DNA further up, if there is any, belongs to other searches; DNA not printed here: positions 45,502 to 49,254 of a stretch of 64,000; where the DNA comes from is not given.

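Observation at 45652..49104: Insulinase-like giant (1150 aa) without the HxxEH zinc site: a probable pseudo-protease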

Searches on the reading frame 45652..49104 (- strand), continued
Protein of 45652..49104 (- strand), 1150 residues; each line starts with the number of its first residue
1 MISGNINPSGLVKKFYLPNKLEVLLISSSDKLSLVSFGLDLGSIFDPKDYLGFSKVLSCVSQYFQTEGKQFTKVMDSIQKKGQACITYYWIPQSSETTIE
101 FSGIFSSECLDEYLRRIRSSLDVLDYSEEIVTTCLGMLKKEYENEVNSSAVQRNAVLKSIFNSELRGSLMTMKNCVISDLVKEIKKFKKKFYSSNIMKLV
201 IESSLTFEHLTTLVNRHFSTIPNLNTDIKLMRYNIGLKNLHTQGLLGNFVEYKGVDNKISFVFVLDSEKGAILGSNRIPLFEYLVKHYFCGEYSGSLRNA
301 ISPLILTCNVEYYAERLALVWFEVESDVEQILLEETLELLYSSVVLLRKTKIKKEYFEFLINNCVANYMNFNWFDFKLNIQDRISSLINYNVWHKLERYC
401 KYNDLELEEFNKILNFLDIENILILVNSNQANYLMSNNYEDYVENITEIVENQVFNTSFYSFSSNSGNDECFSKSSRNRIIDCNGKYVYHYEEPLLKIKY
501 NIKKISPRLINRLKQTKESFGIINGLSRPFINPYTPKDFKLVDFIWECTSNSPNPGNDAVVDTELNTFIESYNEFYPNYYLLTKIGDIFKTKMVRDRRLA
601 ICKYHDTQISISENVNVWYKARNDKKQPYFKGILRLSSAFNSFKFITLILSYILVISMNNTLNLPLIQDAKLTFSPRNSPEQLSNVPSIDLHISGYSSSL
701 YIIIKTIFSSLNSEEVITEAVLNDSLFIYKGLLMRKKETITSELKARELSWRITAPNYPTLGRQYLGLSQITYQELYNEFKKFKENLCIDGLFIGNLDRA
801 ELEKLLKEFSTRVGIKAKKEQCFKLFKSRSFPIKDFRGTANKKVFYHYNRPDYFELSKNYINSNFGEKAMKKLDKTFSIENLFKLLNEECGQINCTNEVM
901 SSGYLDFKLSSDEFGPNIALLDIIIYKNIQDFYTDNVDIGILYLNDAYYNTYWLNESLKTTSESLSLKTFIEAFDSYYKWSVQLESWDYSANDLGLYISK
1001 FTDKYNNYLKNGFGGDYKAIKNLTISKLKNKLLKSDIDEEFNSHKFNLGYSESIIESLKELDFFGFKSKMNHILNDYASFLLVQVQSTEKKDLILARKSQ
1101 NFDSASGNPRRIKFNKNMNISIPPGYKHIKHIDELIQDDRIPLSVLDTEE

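Call 32: find_encoding_contigs(protein=P0002, flank=3000, max_places=1)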
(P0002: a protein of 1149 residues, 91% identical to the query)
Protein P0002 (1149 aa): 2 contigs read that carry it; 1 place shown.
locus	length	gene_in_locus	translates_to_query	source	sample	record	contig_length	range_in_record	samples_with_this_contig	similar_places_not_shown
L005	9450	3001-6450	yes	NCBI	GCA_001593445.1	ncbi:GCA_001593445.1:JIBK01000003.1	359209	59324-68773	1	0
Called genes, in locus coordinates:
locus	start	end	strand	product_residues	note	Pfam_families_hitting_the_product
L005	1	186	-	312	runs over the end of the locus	-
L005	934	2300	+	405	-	-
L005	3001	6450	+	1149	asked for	PF05193:Peptidase_M16_C (faint)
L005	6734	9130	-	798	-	PF00270:DEAD, PF13401:AAA_22 (faint), PF00271:Helicase_C, PF04408:WHD_HA2, PF21010:HA2_C, PF07717:OB_NTP_bind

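Call 33: find_encoding_contigs(protein=P0008, flank=10000, max_places=1)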
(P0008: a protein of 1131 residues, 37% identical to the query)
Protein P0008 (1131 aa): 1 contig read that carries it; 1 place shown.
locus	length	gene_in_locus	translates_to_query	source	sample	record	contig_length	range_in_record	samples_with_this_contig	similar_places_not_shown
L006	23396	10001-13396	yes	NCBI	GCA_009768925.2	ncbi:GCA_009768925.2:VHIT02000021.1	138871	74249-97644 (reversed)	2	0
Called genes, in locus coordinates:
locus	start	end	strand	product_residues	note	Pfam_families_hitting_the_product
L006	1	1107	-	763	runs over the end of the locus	PF01602:Adaptin_N, PF20168:PDS5 (faint), PF02985:HEAT (faint), PF13646:HEAT_2, PF12717:Cnd1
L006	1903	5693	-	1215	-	PF17681:GCP_N_terminal, PF04130:GCP_C_terminal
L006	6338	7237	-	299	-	-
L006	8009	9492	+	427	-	-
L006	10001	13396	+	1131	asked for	-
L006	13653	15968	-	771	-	PF00270:DEAD, PF00271:Helicase_C, PF04408:WHD_HA2 (weak), PF21010:HA2_C (weak), PF07717:OB_NTP_bind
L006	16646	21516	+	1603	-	PF23774:TPR_GEMI5 (weak)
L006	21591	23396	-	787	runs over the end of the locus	-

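Call 35: search_protein_representatives(alignment_id=A1)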
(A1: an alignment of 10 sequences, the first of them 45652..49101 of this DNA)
Query: 10 sequences, 1155 profile positions. Proteins with E-value up to 0.001 (for the whole library): 428; up to 1e-10: 23; up to 1e-30: 3. The best 150 are listed.
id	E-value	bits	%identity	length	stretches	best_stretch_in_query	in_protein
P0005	0.0e+00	1916.2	-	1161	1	3-1154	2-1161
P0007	0.0e+00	1722.9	-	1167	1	2-1155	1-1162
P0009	0.0e+00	1589.0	-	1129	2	490-1152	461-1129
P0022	3.8e-15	71.2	-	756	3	13-236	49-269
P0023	1.7e-14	69.0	-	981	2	7-232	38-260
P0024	6.0e-14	67.2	-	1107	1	9-551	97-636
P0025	1.8e-13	65.7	-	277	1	16-230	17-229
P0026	3.2e-13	64.8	-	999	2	10-224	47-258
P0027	3.0e-12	61.6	-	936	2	9-254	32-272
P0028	3.2e-12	61.5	-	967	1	9-236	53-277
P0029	3.4e-12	61.4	-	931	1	14-237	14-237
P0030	6.2e-12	60.6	-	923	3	11-294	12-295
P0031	6.3e-12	60.5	-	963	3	15-227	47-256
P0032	9.2e-12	60.0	-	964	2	10-230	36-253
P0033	1.3e-11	59.5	-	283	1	3-236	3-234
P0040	5.1e-11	57.5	-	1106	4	13-236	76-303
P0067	2.5e-09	52.0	-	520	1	6-360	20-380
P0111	1.2e-07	46.4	-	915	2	13-234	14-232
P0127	2.3e-07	45.4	-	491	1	12-258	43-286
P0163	1.2e-06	43.0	-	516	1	15-226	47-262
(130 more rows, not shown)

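Call 37: predict_structure(alignment_id=A2)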
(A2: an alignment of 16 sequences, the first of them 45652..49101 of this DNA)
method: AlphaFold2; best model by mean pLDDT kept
length: 1149 residues; sequences in the alignment: 16
mean_pLDDT: 67.3   pTM: 0.57
mean pLDDT of the five models: 67.3, 65.0, 62.9, 62.3, 55.5
residues with pLDDT >= 90: 62; 70-90: 577; 50-70: 246; < 50: 264
segments of 3 or more residues with pLDDT < 50: 1-8, 42-49, 163-173, 231-238, 371-377, 390-397, 432-477, 544-602, 677-683, 852-879, 888-910, 929-933, 1090-1117, 1136-1139, 1144-1149
pLDDT, mean of each block of 10 residues (from residue 1): 37 86 75 78 43 77 80 72 60 66 80 89 87 79 72 78 42 65 82 87 85 93 71 44 76 82 76 71 80 64 75 74 75 84 88 88 67 48 54 49 75 86 82 39 24 23 25 40 70 76 83 76 74 68 41 26 25 24 31 34 66 84 67 80 77 85 63 59 66 82 86 80 86 74 85 71 75 89 88 82 89 84 68 66 81 36 31 39 47 30 32 82 72 64 90 73 77 80 88 89 84 81 81 62 57 83 89 84 76 29 28 42 78 52 42
secondary structure, 60 per line:
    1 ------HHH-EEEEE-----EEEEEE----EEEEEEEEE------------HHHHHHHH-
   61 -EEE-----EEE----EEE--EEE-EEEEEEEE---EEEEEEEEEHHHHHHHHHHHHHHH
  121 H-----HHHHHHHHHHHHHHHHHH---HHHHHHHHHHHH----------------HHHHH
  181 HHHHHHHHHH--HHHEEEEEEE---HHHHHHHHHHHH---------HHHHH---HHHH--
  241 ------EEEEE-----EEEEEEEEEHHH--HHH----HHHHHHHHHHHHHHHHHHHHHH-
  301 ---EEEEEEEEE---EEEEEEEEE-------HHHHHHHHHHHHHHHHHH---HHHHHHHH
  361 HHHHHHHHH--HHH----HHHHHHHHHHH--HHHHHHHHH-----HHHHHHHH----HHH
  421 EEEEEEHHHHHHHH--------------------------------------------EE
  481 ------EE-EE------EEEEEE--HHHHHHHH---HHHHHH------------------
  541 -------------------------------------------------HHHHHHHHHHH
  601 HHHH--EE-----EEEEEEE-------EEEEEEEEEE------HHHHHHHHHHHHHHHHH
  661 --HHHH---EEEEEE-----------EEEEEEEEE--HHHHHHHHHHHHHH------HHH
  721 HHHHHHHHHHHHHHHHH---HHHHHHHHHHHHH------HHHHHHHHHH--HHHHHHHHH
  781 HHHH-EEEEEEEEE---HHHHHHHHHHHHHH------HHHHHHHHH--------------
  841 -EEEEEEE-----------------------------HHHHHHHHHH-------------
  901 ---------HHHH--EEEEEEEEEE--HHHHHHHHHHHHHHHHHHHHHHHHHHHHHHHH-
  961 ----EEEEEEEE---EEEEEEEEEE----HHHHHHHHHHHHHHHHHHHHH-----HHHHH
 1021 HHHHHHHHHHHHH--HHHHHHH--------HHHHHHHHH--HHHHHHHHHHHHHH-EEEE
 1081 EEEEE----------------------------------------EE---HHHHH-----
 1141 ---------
elements in order (helices of 4 or more, strands of 3 or more residues): E11-15 E21-26 E31-39 H52-59 E62-64 E70-72 E77-79 E82-84 E86-93 E97-105 H106-121 H127-144 H148-159 H176-190 E196-202 H206-217 H227-231 H235-238 E247-251 E257-265 H278-299 E304-312 E316-324 H332-349 H353-369 H379-389 H392-400 H406-413 E421-426 H427-434 E498-503 H506-513 H517-522 H590-604 E614-620 E628-637 H644-660 H663-666 E670-675 E687-695 H698-711 H718-737 H741-753 H760-769 H772-784 E786-794 H798-811 H818-826 E842-848 H878-887 H910-913 E916-925 H928-959 E965-972 E976-985 H990-1010 H1016-1033 H1036-1042 H1051-1059 H1062-1075 E1077-1085 H1131-1135

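Call 40: fold_search(model_id=the predicted structure, library=pdb)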
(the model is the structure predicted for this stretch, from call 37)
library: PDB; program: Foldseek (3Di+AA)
matches with E <= 10: 944; with E <= 0.001: 296
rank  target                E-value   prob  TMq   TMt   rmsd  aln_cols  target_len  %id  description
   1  3hgz_B                9.7e-34  1.00  0.46  0.52  11.2      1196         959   13  Crystal structure of human insulin-degrading enzyme in complex with amylin (released 2009-12-08)
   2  4pf9_B                2.0e-33  1.00  0.49  0.57  10.0      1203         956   12  Crystal structure of insulin degrading enzyme complexed with inhibitor (released 2015-06-17)
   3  2ypu_B                3.6e-33  1.00  0.46  0.53  11.2      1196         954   13  human insulin degrading enzyme E111Q in complex with inhibitor compound 41367 (released 2012-11-28)
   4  2wk3_A                4.0e-33  1.00  0.47  0.53  10.9      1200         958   13  Crystal structure of human insulin-degrading enzyme in complex with amyloid-beta (1-42) (released 2009-11-03)
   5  4iof_A                5.6e-33  1.00  0.45  0.53  10.9      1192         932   12  Crystal structure analysis of Fab-bound human Insulin Degrading Enzyme (IDE) (released 2013-07-24)
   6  3hgz_A                6.4e-33  1.00  0.46  0.53  11.4      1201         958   13  Crystal structure of human insulin-degrading enzyme in complex with amylin (released 2009-12-08)
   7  4m1c_A                6.4e-33  1.00  0.46  0.52  11.1      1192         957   13  Crystal Structure Analysis of Fab-Bound Human Insulin Degrading Enzyme (IDE) in Complex with Amyloid-Beta (1-40) (released 2014-08-06)
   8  7k1e_B                6.4e-33  1.00  0.45  0.52  11.3      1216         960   12  Crystal structure of human insulin degrading enzyme (IDE) in complex with compound BDM_88646 (released 2021-09-22)
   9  4pes_A                6.7e-33  1.00  0.49  0.56  10.4      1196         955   12  Crystal structure of insulin degrading enzyme complexed with inhibitor tert-butyl [(2S)-2-(2,5-difluorophenyl)-3-(quin (released 2015-06-17)
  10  2wby_A                7.1e-33  1.00  0.45  0.51  11.4      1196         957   12  Crystal structure of human insulin-degrading enzyme in complex with insulin (released 2009-03-24)
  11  2ypu_A                7.4e-33  1.00  0.46  0.52  11.2      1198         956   13  human insulin degrading enzyme E111Q in complex with inhibitor compound 41367 (released 2012-11-28)
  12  4pes_B                7.8e-33  1.00  0.49  0.56  10.3      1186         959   12  Crystal structure of insulin degrading enzyme complexed with inhibitor tert-butyl [(2S)-2-(2,5-difluorophenyl)-3-(quin (released 2015-06-17)
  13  6byz_B                7.8e-33  1.00  0.47  0.53  11.1      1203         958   13  Structure of Cysteine-free Human Insulin-Degrading Enzyme in complex with Substrate-selective Macrocyclic Inhibitor 37 (released 2019-04-03)
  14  5wob_D                8.5e-33  1.00  0.46  0.53  11.1      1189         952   13  Crystal Structure Analysis of Fab1-Bound Human Insulin Degrading Enzyme (IDE) in Complex with Insulin (released 2018-04-18)
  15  5uoe_B                1.2e-32  1.00  0.46  0.52  11.6      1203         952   13  Crystal Structure Analysis of Elbow-Engineered-Fab-Bound Human Insulin Degrading Enzyme (IDE) (released 2018-02-07)
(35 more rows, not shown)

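Call 65: list_cluster_members(proteins=[P0022, P0023, P0024, P0029, P0030, P0040, P0067, P0127, P0163, P0111])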
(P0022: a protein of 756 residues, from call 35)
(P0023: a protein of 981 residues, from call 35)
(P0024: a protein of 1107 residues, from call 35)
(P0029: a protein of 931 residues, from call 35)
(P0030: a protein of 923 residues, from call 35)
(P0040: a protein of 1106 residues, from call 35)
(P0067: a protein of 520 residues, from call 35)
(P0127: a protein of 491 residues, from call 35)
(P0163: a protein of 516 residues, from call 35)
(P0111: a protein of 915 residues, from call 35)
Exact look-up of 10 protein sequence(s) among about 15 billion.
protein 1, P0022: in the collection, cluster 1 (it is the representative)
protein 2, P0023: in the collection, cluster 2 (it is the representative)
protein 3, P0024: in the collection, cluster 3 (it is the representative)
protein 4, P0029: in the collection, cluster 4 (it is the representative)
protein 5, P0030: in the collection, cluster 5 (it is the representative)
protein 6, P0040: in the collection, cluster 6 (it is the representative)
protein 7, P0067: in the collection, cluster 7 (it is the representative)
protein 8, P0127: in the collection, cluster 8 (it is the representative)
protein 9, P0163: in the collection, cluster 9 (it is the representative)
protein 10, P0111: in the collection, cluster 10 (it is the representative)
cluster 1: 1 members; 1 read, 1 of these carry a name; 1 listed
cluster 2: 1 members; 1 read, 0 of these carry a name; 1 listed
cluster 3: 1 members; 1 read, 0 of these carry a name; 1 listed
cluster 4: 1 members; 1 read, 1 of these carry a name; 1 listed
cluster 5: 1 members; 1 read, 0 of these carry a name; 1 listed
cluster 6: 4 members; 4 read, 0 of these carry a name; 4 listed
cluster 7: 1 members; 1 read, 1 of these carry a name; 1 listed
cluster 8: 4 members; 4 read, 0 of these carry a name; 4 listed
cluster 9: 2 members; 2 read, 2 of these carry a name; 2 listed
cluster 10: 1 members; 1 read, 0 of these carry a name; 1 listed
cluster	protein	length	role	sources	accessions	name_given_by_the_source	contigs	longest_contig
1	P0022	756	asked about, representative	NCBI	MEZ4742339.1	MAG: insulinase family protein [Bdellovibrionota bacterium]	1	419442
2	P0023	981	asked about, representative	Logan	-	-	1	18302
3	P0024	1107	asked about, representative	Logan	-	-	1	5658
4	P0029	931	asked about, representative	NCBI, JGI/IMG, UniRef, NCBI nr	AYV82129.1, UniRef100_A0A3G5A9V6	MAG: Zn-dependent peptidase [Homavirus sp.] | Zn-dependent peptidase n=1 Tax=Homavirus sp. TaxID=2487769 RepID=A0A3G5A9V6_9VIRU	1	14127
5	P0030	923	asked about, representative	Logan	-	-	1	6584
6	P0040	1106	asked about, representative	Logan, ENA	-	-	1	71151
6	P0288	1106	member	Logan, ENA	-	-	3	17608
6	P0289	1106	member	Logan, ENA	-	-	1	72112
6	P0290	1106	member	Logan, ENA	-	-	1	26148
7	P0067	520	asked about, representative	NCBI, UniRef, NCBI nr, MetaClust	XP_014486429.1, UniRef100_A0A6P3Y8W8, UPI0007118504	PREDICTED: insulin-degrading enzyme-like [Dinoponera quadriceps] | Insulin-degrading enzyme-like n=1 Tax=Dinoponera quadriceps TaxID=609295 ... | status=active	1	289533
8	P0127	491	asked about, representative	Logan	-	-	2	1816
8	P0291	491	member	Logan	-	-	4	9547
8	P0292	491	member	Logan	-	-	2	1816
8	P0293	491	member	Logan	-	-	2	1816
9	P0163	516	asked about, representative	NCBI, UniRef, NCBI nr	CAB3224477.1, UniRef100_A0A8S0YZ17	unnamed protein product [Arctia plantaginis] | Insulin-degrading enzyme n=1 Tax=Arctia plantaginis TaxID=874455 RepID=A0A8S0YZ17_ARCPL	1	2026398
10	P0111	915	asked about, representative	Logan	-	-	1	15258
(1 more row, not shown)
